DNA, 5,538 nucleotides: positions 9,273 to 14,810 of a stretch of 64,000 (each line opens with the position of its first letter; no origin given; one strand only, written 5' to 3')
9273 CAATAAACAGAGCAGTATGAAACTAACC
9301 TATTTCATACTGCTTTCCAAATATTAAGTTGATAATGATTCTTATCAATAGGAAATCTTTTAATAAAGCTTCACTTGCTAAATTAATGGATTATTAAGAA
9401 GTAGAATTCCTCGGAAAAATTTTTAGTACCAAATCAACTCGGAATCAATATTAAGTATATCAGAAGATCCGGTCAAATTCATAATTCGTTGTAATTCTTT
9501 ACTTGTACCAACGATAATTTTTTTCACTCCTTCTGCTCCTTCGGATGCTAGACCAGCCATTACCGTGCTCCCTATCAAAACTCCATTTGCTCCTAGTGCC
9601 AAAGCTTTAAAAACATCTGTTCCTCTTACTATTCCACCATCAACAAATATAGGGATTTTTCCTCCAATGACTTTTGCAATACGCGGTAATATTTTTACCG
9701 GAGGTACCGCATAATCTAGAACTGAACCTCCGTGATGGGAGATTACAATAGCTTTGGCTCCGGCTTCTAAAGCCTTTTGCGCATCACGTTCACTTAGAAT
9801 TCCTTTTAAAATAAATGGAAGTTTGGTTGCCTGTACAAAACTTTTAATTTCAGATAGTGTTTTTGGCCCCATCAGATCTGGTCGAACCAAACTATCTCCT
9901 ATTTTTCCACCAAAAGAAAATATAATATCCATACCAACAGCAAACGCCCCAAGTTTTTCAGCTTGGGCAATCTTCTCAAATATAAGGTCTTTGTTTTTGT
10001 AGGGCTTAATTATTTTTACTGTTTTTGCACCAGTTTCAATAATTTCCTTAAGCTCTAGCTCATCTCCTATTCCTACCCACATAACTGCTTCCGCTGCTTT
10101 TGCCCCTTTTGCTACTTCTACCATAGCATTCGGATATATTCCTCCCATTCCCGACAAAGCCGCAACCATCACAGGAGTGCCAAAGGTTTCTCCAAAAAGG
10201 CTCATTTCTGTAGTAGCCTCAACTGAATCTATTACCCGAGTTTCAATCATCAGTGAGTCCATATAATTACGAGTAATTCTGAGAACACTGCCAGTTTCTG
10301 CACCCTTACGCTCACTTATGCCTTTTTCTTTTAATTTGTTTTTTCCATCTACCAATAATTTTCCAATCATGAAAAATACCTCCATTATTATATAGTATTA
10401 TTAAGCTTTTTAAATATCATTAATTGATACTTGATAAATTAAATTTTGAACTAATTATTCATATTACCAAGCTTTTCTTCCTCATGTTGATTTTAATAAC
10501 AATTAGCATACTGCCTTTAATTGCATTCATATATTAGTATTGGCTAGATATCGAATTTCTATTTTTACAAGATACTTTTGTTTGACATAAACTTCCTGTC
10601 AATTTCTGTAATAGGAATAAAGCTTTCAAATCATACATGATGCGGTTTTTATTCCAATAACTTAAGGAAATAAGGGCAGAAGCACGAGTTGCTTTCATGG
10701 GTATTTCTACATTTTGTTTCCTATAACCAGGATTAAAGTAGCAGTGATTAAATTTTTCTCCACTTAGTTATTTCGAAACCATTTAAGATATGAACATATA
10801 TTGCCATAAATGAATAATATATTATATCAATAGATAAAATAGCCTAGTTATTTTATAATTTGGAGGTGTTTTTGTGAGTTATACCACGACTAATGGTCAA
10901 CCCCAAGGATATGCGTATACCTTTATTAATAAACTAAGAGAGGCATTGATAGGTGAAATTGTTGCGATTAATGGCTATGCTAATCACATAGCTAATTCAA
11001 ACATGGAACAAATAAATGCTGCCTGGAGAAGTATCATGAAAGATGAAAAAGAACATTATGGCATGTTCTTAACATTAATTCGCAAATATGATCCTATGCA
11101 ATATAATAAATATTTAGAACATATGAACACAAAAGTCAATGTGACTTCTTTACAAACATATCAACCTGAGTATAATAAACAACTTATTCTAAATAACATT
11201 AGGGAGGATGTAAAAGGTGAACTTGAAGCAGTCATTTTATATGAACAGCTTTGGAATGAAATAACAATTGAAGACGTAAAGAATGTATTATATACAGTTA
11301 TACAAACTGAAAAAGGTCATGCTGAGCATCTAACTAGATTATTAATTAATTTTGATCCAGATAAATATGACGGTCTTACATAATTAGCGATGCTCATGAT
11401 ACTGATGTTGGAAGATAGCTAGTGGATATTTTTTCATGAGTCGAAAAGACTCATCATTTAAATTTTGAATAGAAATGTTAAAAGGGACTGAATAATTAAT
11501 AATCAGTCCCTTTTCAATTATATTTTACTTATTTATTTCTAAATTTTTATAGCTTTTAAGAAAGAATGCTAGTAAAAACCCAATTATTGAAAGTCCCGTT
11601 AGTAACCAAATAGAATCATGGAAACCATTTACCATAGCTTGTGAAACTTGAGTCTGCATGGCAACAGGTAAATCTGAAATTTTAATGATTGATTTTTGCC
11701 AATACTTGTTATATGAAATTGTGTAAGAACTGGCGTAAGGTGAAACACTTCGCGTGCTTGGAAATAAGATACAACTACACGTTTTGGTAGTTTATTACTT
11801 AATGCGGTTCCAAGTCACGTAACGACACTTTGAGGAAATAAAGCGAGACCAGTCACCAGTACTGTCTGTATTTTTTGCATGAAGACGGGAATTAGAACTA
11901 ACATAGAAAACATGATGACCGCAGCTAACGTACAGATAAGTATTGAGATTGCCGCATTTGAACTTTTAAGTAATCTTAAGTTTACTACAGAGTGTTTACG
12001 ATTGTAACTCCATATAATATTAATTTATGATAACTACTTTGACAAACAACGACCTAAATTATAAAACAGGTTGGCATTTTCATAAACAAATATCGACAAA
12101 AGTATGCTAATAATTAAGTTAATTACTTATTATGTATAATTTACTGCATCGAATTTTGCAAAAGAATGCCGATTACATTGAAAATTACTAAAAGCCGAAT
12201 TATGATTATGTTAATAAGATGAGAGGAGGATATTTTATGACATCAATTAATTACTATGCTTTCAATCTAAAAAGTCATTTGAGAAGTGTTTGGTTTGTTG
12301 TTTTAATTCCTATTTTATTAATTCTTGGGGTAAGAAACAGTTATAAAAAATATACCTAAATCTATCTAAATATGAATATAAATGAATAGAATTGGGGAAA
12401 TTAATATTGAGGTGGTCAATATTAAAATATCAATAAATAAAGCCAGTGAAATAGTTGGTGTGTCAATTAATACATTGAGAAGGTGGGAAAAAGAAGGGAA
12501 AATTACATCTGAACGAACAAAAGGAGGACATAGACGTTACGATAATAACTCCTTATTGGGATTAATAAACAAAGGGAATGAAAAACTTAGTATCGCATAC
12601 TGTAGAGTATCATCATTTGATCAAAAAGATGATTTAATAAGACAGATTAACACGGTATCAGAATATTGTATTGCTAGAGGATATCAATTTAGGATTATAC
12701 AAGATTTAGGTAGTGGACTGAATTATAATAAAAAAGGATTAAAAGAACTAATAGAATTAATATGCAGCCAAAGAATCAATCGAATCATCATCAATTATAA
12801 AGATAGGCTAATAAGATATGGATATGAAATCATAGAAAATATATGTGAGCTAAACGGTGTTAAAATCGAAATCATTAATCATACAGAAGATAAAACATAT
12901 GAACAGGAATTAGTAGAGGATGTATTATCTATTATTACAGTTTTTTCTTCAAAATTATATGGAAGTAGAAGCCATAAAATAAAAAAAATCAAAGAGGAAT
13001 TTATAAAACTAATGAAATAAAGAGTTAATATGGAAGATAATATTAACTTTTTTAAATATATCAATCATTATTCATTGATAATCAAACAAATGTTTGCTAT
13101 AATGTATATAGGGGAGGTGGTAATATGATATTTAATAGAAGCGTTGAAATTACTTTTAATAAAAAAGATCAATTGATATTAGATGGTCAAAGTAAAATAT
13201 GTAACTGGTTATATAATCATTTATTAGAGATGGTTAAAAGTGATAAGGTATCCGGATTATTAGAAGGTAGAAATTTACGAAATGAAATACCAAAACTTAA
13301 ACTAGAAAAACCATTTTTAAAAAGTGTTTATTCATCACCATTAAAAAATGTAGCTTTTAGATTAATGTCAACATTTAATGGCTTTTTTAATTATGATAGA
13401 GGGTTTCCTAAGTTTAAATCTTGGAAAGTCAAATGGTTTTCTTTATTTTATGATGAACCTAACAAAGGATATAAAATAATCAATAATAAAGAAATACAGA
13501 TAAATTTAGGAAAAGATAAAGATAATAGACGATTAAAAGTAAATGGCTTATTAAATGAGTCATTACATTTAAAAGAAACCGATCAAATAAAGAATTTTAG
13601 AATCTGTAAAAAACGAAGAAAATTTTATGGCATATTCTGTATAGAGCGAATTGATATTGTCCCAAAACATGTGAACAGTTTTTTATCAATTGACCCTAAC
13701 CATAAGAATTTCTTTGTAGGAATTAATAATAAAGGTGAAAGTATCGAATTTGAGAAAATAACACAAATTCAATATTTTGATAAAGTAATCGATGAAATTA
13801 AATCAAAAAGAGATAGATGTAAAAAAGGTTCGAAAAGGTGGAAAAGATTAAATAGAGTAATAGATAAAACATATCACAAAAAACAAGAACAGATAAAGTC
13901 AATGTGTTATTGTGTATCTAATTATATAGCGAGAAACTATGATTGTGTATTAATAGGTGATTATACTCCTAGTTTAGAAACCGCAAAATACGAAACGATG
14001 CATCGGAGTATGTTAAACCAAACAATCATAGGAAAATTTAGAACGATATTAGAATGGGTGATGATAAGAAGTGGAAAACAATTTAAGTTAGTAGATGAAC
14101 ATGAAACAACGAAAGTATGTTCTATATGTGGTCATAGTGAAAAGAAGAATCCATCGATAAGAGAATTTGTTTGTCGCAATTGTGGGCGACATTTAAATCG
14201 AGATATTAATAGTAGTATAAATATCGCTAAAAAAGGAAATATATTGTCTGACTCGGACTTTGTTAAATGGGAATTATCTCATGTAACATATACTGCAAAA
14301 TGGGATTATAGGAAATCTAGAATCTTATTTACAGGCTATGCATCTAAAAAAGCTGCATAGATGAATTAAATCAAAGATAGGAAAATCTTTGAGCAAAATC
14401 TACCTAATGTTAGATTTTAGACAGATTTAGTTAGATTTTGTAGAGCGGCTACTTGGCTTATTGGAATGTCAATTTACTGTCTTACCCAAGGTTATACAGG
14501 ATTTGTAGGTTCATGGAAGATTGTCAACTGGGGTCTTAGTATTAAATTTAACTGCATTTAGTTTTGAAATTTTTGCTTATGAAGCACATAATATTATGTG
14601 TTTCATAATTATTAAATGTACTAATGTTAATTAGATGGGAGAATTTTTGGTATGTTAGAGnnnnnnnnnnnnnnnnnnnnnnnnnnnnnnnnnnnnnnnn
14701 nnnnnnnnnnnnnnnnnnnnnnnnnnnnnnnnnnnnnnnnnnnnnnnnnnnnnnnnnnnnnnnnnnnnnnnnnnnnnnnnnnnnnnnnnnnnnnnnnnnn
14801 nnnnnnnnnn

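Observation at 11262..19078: About 6 kb (IS607 + HExxH/ABC cluster) bracketed by ~0.8-1 kb imperfect direct repeats with reciprocal gene decay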

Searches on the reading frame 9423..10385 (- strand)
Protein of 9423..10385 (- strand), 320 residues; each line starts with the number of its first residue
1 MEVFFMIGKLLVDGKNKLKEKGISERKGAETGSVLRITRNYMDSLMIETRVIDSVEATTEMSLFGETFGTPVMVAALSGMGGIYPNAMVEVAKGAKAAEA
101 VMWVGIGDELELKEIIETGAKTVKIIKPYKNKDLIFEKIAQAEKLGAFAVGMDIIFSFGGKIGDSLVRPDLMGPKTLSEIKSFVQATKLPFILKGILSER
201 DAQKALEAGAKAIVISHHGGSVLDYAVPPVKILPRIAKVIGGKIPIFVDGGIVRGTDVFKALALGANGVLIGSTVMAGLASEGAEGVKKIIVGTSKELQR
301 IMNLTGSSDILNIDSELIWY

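Call 4: search_protein_families(library=pfam, proteins=[window:9423-10385:-], max_evalue=0.01)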
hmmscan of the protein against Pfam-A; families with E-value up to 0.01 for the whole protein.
window:9423-10385:- (320 aa): 7 families
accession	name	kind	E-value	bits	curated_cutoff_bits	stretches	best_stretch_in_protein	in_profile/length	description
PF01070.24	FMN_dh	-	6e-66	223.3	24.9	2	176-319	206-349/350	FMN-dependent dehydrogenase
PF05690.20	ThiG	-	1e-07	32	23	1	243-276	175-208/247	Thiazole biosynthesis protein ThiG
PF03060.21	NMO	-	1.1e-07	32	28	1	230-291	182-241/331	Nitronate monooxygenase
PF00977.27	His_biosynth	-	3e-06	27.3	23.6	1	237-277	66-107/228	Histidine biosynthesis protein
PF00478.31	IMPDH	-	7.3e-06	25.7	25.6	1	189-280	146-243/345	IMP dehydrogenase / GMP reductase domain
PF01645.23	Glu_synthase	-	2.9e-05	23.9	20.4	1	209-278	242-310/369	Conserved region in glutamate synthase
PF01180.27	DHO_dh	-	0.0007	19.3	27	1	230-276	227-273/291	Dihydroorotate dehydrogenase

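Call 45: search_protein_families(library=ncbifam, proteins=[window:9423-10385:-], max_evalue=0.00001)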
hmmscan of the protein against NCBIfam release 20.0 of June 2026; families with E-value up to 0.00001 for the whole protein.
window:9423-10385:- (320 aa): 7 families
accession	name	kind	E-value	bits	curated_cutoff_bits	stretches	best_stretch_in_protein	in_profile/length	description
TIGR03966.1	actino_HemFlav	equivalog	3.4e-36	124.8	470.85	1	176-313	235-372/385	pre-mycofactocin synthase MftD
NF008398.0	PRK11197.1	subfamily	2.2e-34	118.9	376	1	187-317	244-374/381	L-lactate dehydrogenase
NF033901.1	L_lactate_LldD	exception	8e-30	104.1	550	1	177-316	237-373/377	FMN-dependent L-lactate dehydrogenase LldD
TIGR02708.1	L_lactate_ox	equivalog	7.5e-29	100.8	645.5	1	179-313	219-353/367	L-lactate oxidase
TIGR02151.1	IPP_isom_2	equivalog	2e-12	46.7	281.3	1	224-314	241-330/338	type 2 isopentenyl-diphosphate Delta-isomerase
TIGR01304.1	IMP_DH_rel_2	equivalog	1.3e-06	27.9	342.1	0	151-295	152-305/365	GuaB3 family IMP dehydrogenase-related protein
NF003302.0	PRK04302.1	subfamily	1.4e-06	28.2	132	0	238-277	168-207/223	triose-phosphate isomerase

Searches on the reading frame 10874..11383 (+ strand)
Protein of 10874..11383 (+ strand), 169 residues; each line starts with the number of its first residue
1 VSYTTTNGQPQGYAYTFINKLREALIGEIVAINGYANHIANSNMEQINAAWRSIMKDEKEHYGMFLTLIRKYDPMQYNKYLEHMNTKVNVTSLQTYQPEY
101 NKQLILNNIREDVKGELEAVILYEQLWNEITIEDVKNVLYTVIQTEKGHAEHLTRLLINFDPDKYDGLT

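Call 4: search_protein_families(library=pfam, proteins=[window:10874-11383:+], max_evalue=0.01)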
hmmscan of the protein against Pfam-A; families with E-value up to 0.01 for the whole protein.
window:10874-11383:+ (169 aa): 4 families
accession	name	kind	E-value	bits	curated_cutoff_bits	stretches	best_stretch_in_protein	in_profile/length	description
PF02915.23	Rubrerythrin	-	5.5e-10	40.2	22.8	1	21-156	3-136/137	Rubrerythrin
PF22277.2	EncFtn-like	-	1.8e-08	34.5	27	1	19-79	17-77/85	EncFtn-like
PF03232.19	COQ7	-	5.2e-06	26.6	23.5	0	107-157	5-56/169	Ubiquinone biosynthesis protein COQ7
PF09626.15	DHC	-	0.0025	19.3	22.2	1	47-91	18-61/116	Dihaem cytochrome c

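Call 9: find_encoding_contigs(protein=window:10874-11383:+, flank=10000, max_places=10)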
Protein window:10874-11383:+ (169 aa): no gene with exactly this product is on record in the collection.

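Call 43: search_protein_families(library=ncbifam, proteins=[window:10874-11383:+], max_evalue=0.001)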
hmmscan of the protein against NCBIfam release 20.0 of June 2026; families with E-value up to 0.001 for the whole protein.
window:10874-11383:+ (169 aa): 3 families
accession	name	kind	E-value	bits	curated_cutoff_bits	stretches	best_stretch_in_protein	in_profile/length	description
NF058679.1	EncB_fam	subfamily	6.8e-27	93.8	90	2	16-85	20-89/117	encapsulin nanocompartment ferritin-likeEncB family encapsulin nanocompartment ferritin-like cargo protein cargo protein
TIGR04535.1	ferrit_encaps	subfamily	5.2e-19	68.3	125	2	17-95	15-92/114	encapsulin-associated ferritin-like protein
NF058678.1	EncB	exception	4.4e-05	23.7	210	0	18-82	12-76/160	encapsulin nanocompartment ferritin-like cargo protein EncB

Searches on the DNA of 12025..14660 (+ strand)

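Call 27: search_dna_similar(query=window:12025-14660:+, collection=plasmids, mode=distant, max_rows=15)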
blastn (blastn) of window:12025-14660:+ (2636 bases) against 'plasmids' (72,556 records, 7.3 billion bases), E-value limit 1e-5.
Records with a match: 29; places in all: 31; records where one place covers at least 80% of the query: 0.
Best place of each record, by identity: 60-80% 29.
By first word of the organism name: Clostridium 12; Campylobacter 11; Bacillus 4; Helicobacter 1; Microcystis 1.
By predicted mobility (MOB-suite, as given by PLSDB): non-mobilizable 25; conjugative 3; mobilizable 1.
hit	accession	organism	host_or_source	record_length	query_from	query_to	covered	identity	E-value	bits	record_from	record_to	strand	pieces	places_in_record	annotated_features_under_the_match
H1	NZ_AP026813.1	Clostridium tetani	soil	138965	553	947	15%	67.1%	3e-18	103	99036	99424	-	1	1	IS607 family transposase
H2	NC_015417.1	Clostridium botulinum BKT015925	-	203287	553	921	14%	68.1%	6e-21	111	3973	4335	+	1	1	IS607-like element ISCbo6 family transposase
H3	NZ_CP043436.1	Campylobacter fetus subsp. venerealis NCTC 10354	Cell culture,Heifer vaginal mucus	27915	594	961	14%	68.2%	1e-22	116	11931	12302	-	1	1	IS607-like element ISCfe1 family transposase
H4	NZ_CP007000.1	Campylobacter fetus subsp. venerealis cfvi03/293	-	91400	594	961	14%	68.2%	1e-22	116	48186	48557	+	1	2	IS607-like element ISCfe1 family transposase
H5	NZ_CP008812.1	Campylobacter fetus subsp. venerealis 97/608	bovine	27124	594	961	14%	68.2%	1e-22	116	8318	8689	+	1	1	IS607-like element ISCfe1 family transposase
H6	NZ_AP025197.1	Helicobacter cinaedi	Cricetinae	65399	595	963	14%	66.8%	2e-14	91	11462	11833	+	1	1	IS607 family transposase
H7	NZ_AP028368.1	Campylobacter jejuni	Homo sapiens,feces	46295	595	962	14%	66.9%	2e-13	87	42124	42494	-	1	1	IS607 family transposase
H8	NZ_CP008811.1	Campylobacter fetus subsp. venerealis 97/608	bovine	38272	594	961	14%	66.2%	2e-14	91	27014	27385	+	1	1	IS607-like element ISCfe1 family transposase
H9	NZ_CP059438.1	Campylobacter fetus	bovine,reproductive tract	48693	594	961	14%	66.2%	2e-14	91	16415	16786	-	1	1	IS607-like element ISCfe1 family transposase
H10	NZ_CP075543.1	Campylobacter fetus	Bovine,Cell culture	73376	594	961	14%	66.2%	2e-14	91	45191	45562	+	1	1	IS607-like element ISCfe1 family transposase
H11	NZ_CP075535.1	Campylobacter fetus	Bovine,Cell culture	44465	594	961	14%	66.2%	2e-14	91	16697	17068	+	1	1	IS607-like element ISCfe1 family transposase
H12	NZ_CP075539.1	Campylobacter fetus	Bovine,Cell culture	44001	594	961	14%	66.2%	2e-14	91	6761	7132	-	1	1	IS607-like element ISCfe1 family transposase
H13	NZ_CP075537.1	Campylobacter fetus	Bovine,Cell culture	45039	594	961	14%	66.2%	2e-14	91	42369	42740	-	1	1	IS607-like element ISCfe1 family transposase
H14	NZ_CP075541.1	Campylobacter fetus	Bovine,Cell culture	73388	594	961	14%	66.1%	6e-15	92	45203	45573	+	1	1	none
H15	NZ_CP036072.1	Bacillus wiedmannii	cell culture,soil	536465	564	900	13%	67.9%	5e-16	96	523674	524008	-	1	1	IS607 family transposase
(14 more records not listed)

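Call 28: search_dna_similar(query=window:12025-14660:+, collection=phages, mode=distant, max_rows=15)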
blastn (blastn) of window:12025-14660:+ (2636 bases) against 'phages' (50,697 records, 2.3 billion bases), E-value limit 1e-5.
Records with a match: 9; places in all: 9; records where one place covers at least 80% of the query: 0.
Best place of each record, by identity: 60-80% 9.
By first word of the organism name: Nodularia 4; Microcystis 2; Clostridium 2; Staphylococcus 1.
By host as written in the record: Nodularia spumigena KAC65 4; - 2; Clostridium botulinum type C strain C-Stockholm 2; Staphylococcus aureus ATCC43300 1.
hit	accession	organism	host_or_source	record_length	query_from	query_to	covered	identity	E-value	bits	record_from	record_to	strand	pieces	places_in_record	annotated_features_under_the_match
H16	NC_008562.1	Microcystis phage LMM01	-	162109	670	977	12%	66.1%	3e-12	82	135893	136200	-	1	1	transposase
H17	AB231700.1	Microcystis phage LMM01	-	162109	670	977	12%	66.1%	3e-12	82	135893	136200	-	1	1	putative site-specific integrase-resolvase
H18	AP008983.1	Clostridium phage c-st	Clostridium botulinum type C strain ...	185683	646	938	11%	66.2%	3e-12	82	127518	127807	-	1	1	putative IS transposase (OrfA)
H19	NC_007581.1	Clostridium phage c-st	Clostridium botulinum type C strain ...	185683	646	938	11%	66.2%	3e-12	82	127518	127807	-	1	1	transposase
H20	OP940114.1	Staphylococcus phage vB_SauM_VL10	Staphylococcus aureus ATCC43300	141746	678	925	9%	68.4%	1e-11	80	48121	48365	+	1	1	transposase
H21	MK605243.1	Nodularia phage vB_NspS-kac65v161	Nodularia spumigena KAC65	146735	839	977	5%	70.5%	7e-8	67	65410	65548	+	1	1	IS607 family transposase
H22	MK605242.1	Nodularia phage vB_NspS-kac65v151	Nodularia spumigena KAC65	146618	839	977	5%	69.8%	9e-7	63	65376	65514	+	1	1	IS607 family transposase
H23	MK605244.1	Nodularia phage vB_NspS-kac65v162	Nodularia spumigena KAC65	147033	839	977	5%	69.8%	9e-7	63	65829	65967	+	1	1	IS607 family transposase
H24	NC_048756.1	Nodularia phage vB_NspS-kac65v151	Nodularia spumigena KAC65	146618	839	977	5%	69.8%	9e-7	63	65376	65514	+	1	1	transposase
